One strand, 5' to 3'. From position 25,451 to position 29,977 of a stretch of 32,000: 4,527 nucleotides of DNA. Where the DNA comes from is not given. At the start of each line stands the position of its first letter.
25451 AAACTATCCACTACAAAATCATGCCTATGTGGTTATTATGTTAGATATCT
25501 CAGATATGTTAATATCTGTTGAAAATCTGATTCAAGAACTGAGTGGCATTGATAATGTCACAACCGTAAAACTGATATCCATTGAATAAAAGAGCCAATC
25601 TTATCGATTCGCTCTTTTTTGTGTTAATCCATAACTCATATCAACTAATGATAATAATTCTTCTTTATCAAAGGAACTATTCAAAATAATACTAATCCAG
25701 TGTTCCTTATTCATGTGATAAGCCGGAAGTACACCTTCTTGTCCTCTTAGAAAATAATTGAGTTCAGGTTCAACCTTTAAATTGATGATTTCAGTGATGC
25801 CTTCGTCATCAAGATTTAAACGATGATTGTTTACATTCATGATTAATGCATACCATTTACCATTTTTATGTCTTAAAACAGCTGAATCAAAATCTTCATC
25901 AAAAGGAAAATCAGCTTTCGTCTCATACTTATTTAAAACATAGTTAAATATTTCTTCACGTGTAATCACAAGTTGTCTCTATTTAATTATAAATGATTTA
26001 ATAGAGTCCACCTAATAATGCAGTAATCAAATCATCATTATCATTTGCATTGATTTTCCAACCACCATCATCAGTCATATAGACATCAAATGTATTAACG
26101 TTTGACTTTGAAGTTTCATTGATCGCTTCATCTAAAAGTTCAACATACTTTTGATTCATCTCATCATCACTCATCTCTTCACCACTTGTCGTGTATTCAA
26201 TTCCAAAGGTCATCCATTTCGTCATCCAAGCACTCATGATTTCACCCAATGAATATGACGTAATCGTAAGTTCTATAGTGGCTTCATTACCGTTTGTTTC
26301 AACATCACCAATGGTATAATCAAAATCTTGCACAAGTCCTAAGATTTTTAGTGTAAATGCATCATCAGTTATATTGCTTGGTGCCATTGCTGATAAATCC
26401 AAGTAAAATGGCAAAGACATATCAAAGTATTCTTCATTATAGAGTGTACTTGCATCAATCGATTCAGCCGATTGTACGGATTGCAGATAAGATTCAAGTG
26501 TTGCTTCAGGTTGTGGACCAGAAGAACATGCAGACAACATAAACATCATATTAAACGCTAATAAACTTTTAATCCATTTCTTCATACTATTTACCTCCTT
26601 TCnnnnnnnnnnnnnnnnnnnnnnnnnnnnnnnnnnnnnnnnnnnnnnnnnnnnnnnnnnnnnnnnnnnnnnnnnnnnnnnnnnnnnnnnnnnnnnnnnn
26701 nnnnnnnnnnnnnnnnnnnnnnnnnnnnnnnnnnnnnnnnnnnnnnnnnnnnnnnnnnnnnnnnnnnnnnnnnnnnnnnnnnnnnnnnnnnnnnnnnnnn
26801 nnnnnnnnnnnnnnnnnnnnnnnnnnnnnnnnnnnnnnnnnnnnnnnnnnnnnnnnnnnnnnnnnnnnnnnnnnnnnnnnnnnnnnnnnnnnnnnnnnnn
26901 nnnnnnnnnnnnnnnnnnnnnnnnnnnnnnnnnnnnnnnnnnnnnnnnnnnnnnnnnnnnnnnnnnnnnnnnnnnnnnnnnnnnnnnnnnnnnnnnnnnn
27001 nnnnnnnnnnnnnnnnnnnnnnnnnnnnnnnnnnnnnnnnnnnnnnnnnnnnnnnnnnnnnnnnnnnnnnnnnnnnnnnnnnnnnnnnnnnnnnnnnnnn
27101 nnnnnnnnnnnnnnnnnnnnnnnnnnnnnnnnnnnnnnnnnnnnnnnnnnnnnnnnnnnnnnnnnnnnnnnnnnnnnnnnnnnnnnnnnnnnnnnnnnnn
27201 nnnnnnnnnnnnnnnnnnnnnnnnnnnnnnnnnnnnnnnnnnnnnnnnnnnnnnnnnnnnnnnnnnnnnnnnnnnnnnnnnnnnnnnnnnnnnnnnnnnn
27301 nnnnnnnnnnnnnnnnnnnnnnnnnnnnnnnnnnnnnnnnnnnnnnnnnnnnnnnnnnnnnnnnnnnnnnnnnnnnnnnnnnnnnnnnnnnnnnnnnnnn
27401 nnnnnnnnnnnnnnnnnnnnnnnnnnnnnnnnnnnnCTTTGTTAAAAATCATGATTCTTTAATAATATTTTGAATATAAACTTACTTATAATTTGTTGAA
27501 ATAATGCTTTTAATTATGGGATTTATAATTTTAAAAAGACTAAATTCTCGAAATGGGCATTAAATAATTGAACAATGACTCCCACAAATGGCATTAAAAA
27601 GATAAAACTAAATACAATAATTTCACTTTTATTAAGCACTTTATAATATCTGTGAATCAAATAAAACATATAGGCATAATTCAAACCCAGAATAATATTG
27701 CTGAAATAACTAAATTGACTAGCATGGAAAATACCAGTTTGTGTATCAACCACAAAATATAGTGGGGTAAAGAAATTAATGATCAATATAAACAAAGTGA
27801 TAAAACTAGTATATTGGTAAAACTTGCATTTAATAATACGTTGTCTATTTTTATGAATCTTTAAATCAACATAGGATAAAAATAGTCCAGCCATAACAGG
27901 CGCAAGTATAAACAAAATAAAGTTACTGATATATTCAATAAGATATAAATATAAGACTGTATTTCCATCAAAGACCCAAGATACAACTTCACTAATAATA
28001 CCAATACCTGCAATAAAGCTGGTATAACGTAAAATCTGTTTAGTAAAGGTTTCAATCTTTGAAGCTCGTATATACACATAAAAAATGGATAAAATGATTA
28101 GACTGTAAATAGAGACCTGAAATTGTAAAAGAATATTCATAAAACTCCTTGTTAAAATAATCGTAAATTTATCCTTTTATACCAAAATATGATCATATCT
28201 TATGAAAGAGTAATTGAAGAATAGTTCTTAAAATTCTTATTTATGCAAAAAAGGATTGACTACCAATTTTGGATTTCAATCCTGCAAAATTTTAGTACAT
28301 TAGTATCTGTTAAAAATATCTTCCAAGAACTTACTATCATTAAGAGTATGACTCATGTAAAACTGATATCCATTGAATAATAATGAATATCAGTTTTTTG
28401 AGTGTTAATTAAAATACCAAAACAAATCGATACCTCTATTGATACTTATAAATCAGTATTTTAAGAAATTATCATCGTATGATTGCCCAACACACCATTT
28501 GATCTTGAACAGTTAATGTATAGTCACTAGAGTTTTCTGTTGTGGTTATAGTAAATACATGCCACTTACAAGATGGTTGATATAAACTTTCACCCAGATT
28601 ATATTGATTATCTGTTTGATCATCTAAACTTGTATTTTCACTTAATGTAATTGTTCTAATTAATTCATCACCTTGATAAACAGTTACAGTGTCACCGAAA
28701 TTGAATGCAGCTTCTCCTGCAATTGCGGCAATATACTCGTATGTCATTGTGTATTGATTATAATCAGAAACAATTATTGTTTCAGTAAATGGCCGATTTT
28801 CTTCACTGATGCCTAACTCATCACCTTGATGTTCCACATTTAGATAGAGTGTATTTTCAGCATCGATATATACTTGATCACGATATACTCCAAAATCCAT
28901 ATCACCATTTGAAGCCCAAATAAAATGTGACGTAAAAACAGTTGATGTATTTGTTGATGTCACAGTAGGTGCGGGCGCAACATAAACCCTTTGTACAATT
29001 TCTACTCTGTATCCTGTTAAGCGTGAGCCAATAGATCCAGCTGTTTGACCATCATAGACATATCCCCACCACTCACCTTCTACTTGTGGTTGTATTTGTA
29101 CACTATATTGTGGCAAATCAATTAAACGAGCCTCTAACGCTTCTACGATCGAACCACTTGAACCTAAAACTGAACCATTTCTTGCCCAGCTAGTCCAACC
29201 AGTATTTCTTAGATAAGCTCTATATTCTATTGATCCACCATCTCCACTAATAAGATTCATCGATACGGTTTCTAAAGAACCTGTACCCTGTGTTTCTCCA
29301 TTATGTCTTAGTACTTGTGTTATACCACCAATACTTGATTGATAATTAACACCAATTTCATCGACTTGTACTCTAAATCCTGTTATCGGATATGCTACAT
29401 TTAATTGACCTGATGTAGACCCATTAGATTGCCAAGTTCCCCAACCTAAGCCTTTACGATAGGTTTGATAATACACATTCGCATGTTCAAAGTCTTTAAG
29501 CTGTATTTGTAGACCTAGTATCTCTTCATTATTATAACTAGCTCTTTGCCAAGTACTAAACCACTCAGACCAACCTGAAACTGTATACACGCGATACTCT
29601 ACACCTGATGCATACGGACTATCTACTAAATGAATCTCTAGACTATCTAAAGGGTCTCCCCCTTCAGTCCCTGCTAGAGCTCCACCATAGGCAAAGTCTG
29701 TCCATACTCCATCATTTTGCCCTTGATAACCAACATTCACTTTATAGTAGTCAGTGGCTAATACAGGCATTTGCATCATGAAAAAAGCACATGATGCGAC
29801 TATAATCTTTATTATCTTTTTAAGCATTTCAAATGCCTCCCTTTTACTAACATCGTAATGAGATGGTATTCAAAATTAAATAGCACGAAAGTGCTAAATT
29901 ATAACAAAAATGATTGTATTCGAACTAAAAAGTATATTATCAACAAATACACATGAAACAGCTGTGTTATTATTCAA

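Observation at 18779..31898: Three paralogous secreted proteins: a conserved six-repeat ChW-like N-terminal module fused to unrelated C-terminal domains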

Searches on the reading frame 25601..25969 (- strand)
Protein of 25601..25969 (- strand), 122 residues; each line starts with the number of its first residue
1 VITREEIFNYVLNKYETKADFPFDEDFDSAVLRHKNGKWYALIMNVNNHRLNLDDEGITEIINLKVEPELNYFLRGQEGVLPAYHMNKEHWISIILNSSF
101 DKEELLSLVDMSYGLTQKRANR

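Call 71: search_protein_families(library=pfam, proteins=[window:25601-25969:-], max_evalue=0.001)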
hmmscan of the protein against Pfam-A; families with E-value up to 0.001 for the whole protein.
window:25601-25969:- (122 aa): 1 family
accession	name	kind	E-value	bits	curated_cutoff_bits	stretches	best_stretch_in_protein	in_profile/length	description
PF04237.18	YjbR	-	5.1e-22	78.8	30.1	1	12-114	1-87/88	YjbR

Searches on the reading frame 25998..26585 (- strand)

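Call 71: search_protein_families(library=pfam, proteins=[window:25998-26585:-], max_evalue=0.001)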
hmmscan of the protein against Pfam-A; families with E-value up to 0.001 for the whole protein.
window:25998-26585:- (195 aa): 1 family
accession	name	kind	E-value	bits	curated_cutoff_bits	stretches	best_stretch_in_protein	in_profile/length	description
PF17118.11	DUF5105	-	1.9e-06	28.3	30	1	96-190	93-188/189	Domain of unknown function (DUF5105)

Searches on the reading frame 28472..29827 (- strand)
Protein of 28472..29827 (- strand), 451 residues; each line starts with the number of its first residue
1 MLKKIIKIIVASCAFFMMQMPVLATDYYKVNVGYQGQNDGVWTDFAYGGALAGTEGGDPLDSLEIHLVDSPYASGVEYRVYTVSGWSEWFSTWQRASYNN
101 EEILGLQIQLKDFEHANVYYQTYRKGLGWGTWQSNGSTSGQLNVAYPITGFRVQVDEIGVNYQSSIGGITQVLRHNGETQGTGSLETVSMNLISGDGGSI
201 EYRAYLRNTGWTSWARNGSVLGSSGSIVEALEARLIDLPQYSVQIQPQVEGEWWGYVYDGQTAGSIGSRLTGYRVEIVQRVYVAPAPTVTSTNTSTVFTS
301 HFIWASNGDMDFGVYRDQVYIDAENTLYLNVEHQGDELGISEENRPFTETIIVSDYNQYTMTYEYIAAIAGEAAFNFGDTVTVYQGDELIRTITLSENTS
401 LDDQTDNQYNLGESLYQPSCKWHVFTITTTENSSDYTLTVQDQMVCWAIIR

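Call 3: search_protein_families(library=pfam, proteins=[window:28472-29827:-], max_evalue=10)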
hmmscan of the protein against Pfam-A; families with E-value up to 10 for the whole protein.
window:28472-29827:- (451 aa): 1 family
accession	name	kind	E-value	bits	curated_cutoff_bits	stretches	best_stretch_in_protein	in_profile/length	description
PF07538.16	ChW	-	2.8e-06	27.5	22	4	206-226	2-22/35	Clostridial hydrophobic W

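Call 4: search_protein_families(library=ncbifam, proteins=[window:28472-29827:-], max_evalue=10)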
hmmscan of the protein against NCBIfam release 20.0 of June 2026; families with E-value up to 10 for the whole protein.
window:28472-29827:- (451 aa): 0 families

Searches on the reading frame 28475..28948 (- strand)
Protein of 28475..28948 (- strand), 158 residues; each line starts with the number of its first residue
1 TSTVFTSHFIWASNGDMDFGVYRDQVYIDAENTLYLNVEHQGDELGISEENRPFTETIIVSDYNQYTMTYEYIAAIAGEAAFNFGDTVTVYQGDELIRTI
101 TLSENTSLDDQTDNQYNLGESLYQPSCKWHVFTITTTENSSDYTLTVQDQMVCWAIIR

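Call 76: find_related_loci(query=A8, collection=metagenome_contigs, flank=4000)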
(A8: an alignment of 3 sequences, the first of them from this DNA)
Query A8 (158 aa) in metagenome_contigs; peptide patterns used: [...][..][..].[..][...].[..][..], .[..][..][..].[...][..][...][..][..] (x = any residue, [..] = any of these).
255 stretches matched a pattern, but none encodes a relative of the query by tblastn (E <= 1e-3).
